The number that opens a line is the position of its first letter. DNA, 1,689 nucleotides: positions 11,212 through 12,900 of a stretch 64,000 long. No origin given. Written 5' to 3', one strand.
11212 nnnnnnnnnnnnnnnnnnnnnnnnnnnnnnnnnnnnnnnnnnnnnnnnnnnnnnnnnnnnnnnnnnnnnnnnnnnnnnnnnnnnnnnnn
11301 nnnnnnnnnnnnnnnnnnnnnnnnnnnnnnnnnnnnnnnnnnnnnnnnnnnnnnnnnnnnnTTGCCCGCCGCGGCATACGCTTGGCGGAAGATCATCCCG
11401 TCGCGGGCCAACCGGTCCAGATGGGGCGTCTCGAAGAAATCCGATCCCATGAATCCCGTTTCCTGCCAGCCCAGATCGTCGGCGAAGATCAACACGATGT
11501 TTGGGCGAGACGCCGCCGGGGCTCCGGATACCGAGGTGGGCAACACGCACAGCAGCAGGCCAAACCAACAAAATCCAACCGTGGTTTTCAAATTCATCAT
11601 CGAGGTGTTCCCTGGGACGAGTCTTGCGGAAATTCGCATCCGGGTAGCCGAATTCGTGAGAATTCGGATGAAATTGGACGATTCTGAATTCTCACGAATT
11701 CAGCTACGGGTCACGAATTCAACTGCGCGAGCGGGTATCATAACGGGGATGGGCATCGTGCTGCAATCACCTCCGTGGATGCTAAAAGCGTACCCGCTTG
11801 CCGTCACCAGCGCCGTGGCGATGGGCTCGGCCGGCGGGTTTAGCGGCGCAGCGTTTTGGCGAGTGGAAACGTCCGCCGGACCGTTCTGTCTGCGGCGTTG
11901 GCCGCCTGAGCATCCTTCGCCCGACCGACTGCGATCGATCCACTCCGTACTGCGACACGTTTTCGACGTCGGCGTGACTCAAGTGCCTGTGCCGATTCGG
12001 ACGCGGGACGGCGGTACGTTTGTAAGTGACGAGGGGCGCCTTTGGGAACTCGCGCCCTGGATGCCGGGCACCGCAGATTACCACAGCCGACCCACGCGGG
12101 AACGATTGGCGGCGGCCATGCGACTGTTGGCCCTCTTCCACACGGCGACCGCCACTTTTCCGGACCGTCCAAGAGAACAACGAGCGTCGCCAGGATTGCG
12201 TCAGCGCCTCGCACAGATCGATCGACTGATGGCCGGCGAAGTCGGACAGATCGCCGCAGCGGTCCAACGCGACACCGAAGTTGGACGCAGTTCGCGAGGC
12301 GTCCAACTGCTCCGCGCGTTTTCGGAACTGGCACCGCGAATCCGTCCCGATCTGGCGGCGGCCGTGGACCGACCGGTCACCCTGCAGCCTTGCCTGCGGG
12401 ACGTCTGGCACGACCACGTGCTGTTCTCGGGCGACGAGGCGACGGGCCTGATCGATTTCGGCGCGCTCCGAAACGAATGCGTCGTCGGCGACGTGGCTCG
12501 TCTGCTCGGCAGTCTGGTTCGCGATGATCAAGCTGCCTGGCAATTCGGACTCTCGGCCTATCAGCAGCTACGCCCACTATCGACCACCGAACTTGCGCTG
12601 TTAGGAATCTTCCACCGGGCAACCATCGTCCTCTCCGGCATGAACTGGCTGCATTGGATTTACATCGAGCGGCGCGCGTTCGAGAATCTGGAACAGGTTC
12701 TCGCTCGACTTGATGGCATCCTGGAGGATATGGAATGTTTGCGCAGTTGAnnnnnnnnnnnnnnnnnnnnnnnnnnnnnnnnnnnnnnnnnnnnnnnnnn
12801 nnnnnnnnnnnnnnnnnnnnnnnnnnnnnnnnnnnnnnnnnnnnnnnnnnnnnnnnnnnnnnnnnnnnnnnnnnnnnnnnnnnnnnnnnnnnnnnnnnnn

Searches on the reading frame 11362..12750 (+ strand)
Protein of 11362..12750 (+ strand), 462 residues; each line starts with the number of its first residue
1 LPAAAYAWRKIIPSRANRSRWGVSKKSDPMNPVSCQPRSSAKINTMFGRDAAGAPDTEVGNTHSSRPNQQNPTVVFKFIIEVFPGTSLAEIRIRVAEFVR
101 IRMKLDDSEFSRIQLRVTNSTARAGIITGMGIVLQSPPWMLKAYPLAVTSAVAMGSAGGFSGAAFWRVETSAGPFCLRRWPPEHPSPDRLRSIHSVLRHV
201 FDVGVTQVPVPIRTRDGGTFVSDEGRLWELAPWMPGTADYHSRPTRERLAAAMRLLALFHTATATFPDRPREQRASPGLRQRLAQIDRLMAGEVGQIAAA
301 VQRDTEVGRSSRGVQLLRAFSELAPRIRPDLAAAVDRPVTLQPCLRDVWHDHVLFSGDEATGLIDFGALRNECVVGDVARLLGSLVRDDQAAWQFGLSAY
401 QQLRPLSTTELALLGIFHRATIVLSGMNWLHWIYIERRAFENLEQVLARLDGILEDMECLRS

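Call 37: search_protein_families(library=pfam, proteins=[window:11362-12750:+], max_evalue=0.00001)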
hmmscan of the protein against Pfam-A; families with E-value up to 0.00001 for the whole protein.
window:11362-12750:+ (462 aa): 1 family
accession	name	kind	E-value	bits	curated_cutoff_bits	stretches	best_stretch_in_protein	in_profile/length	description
PF01636.29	APH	-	4.3e-22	79.5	23.2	1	157-395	6-223/239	Phosphotransferase enzyme family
